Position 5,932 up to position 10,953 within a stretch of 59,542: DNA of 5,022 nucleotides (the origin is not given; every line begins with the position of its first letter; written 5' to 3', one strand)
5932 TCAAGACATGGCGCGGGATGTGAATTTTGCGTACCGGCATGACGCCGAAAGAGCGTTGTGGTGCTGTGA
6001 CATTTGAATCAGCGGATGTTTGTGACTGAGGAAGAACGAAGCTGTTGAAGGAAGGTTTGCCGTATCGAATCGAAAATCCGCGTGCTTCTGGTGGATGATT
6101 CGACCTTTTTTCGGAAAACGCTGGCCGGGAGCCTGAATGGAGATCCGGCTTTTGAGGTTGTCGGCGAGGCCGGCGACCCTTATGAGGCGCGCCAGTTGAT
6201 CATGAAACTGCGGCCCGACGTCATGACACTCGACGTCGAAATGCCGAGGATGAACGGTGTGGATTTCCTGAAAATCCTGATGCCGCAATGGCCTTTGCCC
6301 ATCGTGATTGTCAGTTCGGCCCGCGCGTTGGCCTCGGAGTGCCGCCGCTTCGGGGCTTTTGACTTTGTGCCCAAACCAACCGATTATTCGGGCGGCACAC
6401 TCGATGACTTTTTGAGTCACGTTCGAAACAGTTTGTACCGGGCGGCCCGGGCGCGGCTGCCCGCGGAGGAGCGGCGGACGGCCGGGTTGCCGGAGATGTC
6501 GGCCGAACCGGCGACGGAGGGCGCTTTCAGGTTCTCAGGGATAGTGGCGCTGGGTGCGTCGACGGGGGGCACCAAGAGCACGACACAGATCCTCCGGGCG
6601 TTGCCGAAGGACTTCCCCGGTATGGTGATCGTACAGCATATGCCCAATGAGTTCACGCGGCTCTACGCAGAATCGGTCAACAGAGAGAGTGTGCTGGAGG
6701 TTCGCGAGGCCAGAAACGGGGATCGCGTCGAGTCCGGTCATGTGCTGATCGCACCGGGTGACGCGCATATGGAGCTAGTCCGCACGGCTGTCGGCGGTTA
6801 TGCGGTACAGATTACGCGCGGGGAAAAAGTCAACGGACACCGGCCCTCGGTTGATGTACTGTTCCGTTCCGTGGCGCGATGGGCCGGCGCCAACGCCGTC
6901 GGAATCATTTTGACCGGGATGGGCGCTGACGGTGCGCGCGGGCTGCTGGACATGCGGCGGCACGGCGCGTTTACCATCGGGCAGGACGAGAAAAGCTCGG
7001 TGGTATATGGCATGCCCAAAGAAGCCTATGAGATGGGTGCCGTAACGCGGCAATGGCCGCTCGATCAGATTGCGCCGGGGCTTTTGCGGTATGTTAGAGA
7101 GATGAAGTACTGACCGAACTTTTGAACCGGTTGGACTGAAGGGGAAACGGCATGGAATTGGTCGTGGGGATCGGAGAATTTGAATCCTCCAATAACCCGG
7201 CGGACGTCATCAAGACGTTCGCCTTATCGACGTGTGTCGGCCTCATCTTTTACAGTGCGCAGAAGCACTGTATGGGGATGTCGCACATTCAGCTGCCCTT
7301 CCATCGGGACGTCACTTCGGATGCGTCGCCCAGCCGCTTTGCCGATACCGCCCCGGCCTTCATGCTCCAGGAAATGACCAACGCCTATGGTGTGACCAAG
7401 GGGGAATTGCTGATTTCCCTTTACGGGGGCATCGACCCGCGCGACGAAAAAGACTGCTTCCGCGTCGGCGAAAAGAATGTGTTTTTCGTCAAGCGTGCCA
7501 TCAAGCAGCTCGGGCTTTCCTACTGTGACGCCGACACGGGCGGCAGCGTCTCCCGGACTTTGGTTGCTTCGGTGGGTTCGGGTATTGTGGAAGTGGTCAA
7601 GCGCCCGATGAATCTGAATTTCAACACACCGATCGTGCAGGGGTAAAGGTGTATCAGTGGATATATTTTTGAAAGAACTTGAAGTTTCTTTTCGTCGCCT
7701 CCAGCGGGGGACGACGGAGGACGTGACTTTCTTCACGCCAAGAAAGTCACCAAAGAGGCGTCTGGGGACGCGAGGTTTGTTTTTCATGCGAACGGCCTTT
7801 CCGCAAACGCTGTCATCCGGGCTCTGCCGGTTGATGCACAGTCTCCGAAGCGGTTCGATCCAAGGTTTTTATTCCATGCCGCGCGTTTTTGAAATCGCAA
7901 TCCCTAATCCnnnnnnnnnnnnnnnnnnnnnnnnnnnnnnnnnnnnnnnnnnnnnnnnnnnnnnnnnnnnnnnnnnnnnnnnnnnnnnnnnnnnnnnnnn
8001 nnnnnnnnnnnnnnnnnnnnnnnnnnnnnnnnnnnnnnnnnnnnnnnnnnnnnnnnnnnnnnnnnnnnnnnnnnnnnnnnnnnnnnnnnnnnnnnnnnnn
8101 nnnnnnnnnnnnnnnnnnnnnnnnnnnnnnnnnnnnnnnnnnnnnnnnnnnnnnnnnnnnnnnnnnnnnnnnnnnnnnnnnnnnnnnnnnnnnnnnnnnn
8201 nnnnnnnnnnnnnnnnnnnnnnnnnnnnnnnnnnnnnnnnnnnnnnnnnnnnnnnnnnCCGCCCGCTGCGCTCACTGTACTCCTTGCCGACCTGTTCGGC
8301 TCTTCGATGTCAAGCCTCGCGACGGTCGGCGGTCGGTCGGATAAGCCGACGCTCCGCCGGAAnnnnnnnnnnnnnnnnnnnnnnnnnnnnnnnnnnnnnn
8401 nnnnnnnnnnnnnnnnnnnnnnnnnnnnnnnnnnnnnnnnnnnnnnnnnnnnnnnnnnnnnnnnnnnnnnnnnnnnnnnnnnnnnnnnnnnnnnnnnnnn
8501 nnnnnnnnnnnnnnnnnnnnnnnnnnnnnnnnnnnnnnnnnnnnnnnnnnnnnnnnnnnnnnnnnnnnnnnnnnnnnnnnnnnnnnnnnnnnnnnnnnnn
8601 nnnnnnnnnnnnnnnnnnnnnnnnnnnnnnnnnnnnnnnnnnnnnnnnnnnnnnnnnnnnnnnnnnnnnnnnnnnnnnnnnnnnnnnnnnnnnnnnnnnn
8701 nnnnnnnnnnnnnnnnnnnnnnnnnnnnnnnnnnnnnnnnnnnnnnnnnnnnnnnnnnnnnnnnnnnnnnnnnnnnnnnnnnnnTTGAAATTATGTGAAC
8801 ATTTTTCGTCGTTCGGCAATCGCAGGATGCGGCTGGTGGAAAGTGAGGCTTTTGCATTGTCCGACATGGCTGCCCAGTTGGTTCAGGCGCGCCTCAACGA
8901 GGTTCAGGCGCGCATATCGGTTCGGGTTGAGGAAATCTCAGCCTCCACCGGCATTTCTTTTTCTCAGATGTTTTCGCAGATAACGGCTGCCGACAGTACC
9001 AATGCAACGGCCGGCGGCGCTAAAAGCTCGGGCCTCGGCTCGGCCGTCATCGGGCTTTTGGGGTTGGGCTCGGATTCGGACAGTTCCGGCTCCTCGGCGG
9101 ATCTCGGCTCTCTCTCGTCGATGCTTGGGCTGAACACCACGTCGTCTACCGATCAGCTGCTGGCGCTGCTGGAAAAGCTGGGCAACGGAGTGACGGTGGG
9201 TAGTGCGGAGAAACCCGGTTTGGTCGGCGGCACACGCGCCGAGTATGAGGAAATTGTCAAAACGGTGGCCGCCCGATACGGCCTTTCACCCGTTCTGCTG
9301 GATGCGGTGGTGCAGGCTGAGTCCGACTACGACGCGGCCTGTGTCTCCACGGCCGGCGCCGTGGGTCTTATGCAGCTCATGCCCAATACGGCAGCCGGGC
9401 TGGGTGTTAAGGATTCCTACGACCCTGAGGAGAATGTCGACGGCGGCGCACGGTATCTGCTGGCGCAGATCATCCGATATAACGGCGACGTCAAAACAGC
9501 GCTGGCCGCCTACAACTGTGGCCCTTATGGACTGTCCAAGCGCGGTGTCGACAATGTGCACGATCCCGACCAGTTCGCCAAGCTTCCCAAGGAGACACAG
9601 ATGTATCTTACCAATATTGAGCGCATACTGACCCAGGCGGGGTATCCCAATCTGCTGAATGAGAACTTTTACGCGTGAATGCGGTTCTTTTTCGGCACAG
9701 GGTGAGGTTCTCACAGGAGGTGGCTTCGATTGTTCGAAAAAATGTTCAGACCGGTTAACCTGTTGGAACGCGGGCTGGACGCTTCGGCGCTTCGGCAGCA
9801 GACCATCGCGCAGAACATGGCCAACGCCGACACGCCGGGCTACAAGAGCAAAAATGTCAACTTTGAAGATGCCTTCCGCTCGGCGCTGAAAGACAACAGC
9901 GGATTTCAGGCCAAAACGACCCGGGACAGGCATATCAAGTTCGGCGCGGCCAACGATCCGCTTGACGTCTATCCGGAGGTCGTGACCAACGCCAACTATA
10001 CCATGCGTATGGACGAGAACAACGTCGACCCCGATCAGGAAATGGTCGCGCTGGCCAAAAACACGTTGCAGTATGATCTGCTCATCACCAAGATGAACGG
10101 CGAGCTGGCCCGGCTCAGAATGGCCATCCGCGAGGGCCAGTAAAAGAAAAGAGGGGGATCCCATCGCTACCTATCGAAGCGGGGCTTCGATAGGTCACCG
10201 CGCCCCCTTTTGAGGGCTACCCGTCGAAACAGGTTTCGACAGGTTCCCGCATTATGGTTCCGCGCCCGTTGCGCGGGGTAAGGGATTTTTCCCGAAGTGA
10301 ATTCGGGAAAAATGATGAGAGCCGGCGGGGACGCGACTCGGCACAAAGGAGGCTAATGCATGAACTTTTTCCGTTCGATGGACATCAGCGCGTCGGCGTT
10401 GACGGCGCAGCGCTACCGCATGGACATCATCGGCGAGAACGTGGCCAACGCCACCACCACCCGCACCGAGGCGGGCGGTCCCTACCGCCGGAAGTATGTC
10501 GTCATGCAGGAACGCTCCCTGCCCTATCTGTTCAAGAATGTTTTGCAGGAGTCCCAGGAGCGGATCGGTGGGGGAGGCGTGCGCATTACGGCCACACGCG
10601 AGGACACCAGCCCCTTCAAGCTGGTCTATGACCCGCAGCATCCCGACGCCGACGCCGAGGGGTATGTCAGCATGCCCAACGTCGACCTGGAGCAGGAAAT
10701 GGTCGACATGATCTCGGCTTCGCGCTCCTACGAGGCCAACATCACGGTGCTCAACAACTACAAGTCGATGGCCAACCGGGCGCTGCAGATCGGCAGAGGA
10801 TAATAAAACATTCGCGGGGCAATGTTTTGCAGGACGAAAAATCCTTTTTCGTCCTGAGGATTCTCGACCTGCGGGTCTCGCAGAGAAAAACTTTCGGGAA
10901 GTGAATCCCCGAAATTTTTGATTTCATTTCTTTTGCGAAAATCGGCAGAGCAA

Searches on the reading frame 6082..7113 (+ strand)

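Call 76: search_protein_families(library=pfam, proteins=[window:6082-7113:+])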
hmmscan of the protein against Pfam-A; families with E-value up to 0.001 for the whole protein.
window:6082-7113:+ (343 aa): 2 families
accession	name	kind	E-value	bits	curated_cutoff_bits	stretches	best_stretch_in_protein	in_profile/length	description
PF01339.22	CheB_methylest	-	5e-63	212.4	24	1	155-332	1-172/174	CheB methylesterase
PF00072.30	Response_reg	-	3.4e-19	69.5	30.2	1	2-101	2-102/111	Response regulator receiver domain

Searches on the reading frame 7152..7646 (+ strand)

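Call 76: search_protein_families(library=pfam, proteins=[window:7152-7646:+])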
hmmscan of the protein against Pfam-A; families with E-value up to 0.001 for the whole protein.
window:7152-7646:+ (164 aa): 1 family
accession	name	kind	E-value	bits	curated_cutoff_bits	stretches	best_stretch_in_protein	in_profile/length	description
PF03975.18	CheD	-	1.1e-13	51.8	25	1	55-148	11-106/108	CheD chemotactic sensory transduction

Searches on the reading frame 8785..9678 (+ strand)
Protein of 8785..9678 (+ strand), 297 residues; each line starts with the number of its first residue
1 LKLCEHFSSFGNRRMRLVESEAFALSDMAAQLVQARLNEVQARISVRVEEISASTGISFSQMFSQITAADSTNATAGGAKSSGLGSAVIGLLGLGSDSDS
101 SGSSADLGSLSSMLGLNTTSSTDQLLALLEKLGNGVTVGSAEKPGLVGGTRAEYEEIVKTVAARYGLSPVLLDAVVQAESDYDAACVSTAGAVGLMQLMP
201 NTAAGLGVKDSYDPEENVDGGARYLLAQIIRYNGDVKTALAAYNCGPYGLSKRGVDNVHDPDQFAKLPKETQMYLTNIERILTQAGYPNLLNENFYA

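Call 76: search_protein_families(library=pfam, proteins=[window:8785-9678:+])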
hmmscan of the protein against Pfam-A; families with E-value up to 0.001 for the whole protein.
window:8785-9678:+ (297 aa): 1 family
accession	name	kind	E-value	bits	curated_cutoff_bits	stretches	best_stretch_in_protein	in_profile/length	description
PF01464.25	SLT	-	2.8e-23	82.1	21.3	1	159-251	4-102/117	Transglycosylase SLT domain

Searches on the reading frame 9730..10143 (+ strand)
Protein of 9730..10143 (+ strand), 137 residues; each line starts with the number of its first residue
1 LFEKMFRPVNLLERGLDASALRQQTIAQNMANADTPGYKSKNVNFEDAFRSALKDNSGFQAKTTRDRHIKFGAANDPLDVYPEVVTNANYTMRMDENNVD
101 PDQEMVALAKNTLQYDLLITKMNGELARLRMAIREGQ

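Call 76: search_protein_families(library=pfam, proteins=[window:9730-10143:+])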
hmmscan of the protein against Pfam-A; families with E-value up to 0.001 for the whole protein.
window:9730-10143:+ (137 aa): 1 family
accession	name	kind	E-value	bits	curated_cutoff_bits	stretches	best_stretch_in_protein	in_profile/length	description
PF00460.25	Flg_bb_rod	-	6.5e-07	29.6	20.7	1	13-39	5-31/31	Flagella basal body rod protein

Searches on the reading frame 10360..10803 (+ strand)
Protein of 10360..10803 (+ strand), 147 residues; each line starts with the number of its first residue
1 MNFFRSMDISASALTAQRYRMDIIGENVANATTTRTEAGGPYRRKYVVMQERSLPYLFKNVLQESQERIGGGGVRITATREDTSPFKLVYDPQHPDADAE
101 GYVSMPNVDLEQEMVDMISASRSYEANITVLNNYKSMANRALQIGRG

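Call 17: search_protein_families(library=pfam, proteins=[window:10360-10803:+])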
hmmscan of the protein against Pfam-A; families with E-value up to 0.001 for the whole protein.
window:10360-10803:+ (147 aa): 2 families
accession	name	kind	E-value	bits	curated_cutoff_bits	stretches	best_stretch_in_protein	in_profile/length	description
PF06429.18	Flg_bbr_C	-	8.9e-15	54.4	23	1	100-144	2-46/46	Flagellar basal body rod FlgEFG protein C-terminal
PF00460.25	Flg_bb_rod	-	1.7e-06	28.3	20.7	1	7-34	1-28/31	Flagella basal body rod protein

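Call 32: find_encoding_contigs(protein=window:10360-10803:+, flank=10000, max_places=10)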
Protein window:10360-10803:+ (147 aa): no gene with exactly this product is on record in the collection.
